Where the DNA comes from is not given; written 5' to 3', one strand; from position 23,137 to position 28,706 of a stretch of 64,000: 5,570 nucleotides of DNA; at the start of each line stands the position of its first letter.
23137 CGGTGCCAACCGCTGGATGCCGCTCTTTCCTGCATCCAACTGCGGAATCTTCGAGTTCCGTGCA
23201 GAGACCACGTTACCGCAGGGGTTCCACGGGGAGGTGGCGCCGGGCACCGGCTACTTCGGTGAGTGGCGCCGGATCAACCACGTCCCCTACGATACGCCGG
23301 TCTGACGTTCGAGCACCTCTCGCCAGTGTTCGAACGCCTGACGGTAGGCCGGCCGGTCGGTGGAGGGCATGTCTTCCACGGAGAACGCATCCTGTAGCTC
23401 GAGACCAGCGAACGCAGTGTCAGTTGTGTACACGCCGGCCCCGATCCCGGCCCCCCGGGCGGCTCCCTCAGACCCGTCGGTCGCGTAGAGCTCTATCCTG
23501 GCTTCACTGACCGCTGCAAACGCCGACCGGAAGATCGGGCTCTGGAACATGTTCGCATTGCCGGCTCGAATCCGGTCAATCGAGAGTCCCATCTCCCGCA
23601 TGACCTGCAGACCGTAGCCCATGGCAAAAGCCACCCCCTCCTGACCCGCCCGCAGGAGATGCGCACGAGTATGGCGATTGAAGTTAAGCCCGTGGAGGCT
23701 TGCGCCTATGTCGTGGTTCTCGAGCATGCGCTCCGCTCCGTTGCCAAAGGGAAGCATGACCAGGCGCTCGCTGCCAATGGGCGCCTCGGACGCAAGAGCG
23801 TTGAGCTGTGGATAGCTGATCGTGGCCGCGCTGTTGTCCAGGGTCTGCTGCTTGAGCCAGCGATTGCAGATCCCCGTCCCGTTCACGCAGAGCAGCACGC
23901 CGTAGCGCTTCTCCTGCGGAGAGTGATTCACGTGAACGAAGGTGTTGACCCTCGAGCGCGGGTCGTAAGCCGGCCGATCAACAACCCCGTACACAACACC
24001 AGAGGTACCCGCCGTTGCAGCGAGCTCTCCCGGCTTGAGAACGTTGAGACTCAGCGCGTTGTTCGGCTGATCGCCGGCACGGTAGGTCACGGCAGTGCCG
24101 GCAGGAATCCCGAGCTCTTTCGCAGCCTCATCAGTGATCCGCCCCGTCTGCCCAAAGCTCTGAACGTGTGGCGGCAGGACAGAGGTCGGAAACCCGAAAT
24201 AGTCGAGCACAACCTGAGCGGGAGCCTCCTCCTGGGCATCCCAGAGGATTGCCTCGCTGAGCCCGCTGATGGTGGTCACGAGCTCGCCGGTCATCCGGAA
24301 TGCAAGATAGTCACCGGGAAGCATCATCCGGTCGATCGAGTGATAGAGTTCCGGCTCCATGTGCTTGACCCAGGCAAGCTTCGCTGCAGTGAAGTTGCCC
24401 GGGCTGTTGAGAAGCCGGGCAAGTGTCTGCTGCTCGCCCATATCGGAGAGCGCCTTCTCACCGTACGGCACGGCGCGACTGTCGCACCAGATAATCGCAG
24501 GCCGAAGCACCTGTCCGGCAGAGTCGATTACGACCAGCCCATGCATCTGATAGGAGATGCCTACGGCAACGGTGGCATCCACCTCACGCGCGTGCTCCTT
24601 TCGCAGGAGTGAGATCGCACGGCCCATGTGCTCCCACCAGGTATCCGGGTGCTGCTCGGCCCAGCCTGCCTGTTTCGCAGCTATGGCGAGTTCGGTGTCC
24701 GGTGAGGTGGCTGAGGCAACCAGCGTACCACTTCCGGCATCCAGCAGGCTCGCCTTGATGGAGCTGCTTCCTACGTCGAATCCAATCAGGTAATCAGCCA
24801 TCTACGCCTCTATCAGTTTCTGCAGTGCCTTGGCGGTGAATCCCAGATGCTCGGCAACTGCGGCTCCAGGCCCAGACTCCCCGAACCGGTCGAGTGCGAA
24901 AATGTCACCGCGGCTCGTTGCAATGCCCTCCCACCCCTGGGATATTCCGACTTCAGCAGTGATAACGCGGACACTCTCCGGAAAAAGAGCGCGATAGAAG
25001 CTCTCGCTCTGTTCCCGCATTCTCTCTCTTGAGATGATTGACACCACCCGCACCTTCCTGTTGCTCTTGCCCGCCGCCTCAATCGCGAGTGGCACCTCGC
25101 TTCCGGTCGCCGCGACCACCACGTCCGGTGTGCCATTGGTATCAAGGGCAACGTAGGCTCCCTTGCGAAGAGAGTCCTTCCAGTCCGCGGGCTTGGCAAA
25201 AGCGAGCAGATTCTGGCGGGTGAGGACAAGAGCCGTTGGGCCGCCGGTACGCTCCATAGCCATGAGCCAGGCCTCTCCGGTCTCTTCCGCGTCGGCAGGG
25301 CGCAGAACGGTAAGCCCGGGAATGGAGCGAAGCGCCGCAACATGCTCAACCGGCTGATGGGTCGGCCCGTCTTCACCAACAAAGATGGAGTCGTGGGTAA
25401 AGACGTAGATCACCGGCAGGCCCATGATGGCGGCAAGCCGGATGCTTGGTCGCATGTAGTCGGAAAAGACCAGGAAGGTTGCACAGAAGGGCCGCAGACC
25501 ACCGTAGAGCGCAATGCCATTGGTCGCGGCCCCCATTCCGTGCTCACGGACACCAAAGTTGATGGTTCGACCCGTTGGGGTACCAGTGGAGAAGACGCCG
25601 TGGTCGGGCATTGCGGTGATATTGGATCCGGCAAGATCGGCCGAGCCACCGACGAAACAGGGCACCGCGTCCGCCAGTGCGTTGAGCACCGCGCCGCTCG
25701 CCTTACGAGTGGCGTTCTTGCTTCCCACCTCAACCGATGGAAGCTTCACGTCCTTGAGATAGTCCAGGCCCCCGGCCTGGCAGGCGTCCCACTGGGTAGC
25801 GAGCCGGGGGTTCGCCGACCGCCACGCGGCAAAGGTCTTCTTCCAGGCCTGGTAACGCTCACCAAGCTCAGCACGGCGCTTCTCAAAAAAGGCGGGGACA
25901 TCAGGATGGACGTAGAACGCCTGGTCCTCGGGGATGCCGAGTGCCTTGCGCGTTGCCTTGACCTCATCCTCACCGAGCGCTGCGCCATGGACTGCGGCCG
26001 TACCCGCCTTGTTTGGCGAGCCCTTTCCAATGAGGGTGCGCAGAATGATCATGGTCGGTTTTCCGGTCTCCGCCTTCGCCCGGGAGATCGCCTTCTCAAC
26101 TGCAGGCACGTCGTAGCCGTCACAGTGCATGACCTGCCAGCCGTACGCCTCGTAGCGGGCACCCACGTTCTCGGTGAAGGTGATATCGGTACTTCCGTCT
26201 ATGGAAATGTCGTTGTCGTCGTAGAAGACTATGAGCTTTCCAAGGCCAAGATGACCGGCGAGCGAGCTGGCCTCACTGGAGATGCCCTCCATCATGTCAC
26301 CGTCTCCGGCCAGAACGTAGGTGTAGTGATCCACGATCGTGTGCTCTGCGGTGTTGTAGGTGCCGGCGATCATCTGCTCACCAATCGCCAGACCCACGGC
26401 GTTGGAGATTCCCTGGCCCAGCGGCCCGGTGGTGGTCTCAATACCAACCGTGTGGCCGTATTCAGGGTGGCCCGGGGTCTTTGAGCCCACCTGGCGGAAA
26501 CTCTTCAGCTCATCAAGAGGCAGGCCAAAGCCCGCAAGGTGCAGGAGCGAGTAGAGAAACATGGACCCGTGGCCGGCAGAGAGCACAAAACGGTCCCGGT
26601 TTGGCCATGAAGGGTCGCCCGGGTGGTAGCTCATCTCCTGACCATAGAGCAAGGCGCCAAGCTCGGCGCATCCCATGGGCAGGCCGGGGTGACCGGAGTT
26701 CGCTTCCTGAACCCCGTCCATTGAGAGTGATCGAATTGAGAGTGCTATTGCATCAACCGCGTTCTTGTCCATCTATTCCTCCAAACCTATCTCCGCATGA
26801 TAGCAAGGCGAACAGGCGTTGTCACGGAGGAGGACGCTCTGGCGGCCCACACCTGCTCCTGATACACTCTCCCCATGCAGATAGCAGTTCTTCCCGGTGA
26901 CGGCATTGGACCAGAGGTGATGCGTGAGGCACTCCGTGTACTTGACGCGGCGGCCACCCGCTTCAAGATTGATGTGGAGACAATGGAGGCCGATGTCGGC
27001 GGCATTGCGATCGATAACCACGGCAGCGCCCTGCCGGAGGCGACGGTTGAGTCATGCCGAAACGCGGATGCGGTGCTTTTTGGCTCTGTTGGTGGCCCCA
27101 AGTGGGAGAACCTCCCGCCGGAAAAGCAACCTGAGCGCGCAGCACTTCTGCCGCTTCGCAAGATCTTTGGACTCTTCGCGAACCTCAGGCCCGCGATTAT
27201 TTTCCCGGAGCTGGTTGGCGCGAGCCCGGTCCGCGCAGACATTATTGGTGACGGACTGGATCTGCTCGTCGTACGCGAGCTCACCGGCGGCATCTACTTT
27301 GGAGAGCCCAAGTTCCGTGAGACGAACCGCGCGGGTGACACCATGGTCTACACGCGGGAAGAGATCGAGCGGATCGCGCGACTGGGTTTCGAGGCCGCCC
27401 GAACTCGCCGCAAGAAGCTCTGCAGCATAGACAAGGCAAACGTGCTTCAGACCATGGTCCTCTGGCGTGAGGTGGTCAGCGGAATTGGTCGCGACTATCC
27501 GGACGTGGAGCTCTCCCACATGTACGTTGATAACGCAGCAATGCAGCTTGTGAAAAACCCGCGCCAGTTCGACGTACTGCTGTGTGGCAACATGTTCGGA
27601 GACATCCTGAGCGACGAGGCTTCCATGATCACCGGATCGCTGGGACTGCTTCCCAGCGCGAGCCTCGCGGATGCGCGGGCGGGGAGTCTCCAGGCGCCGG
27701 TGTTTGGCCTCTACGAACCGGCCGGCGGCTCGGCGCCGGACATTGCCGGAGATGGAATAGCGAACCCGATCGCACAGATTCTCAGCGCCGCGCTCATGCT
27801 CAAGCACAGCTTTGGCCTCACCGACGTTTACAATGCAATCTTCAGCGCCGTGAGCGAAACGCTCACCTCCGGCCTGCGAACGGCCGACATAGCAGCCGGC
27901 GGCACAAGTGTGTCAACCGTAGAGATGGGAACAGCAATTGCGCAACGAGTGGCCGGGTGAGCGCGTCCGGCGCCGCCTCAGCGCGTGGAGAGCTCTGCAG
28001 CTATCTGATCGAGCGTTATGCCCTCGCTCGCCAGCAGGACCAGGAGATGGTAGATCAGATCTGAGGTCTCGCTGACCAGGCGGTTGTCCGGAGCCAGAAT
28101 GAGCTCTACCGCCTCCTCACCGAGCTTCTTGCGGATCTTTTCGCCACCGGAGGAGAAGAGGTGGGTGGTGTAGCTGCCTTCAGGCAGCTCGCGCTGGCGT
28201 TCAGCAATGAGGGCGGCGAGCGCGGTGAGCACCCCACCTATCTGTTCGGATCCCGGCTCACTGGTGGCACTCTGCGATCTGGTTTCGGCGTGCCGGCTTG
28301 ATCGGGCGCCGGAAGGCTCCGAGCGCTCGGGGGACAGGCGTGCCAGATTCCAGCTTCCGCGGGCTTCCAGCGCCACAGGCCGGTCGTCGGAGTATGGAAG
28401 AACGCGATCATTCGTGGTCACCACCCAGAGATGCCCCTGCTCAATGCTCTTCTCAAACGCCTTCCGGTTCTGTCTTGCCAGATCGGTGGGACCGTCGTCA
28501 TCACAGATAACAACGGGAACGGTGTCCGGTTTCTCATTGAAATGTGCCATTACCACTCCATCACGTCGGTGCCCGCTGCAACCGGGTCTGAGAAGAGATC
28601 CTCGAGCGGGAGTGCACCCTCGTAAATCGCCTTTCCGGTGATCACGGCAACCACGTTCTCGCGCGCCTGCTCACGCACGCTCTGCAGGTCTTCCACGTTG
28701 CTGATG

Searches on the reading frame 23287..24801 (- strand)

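Call 40: search_protein_families(library=pfam, proteins=[window:23287-24801:-], max_evalue=0.00001)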
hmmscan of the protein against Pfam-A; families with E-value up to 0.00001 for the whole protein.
window:23287-24801:- (504 aa): 2 families
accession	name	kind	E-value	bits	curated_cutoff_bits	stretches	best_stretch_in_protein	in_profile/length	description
PF00370.27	FGGY_N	-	3.9e-44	151.5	28.8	1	4-247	1-241/245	FGGY family of carbohydrate kinases, N-terminal domain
PF02782.22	FGGY_C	-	9.7e-11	42.2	27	1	260-453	1-192/198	FGGY family of carbohydrate kinases, C-terminal domain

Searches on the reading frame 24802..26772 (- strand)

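Call 40: search_protein_families(library=pfam, proteins=[window:24802-26772:-], max_evalue=0.00001)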
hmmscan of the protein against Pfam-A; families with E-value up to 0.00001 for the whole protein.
window:24802-26772:- (656 aa): 3 families
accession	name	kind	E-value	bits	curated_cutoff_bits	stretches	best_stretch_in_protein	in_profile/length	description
PF00456.26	Transketolase_N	-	7.4e-139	462.8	22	1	9-333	5-330/334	Transketolase, thiamine diphosphate binding domain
PF02779.29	Transket_pyr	-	4.7e-54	183.1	27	1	353-522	3-172/174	Transketolase, pyrimidine binding domain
PF22613.1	Transketolase_C_1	-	1.4e-24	86.9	27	1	538-646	1-113/113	Transketolase-like TK C-terminal domain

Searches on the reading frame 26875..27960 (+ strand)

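Call 40: search_protein_families(library=pfam, proteins=[window:26875-27960:+], max_evalue=0.00001)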
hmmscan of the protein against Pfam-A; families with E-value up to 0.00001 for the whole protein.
window:26875-27960:+ (361 aa): 1 family
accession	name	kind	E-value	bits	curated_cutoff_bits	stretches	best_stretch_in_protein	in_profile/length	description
PF00180.25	Iso_dh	-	6.3e-134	447.1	27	1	2-355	1-348/348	Isocitrate/isopropylmalate dehydrogenase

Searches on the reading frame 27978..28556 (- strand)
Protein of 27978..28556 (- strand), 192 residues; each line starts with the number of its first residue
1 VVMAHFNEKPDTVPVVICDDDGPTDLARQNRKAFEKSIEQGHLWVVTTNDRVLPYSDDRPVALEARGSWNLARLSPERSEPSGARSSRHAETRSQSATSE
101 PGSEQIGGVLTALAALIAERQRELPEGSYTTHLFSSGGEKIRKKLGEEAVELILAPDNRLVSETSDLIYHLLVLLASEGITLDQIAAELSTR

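Call 40: search_protein_families(library=pfam, proteins=[window:27978-28556:-], max_evalue=0.00001)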
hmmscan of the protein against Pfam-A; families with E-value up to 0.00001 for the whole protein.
window:27978-28556:- (192 aa): 1 family
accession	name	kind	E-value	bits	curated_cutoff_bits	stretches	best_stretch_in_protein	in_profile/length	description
PF01503.22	PRA-PH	-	6.5e-19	68.6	21.3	1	111-191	2-84/86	Phosphoribosyl-ATP pyrophosphohydrolase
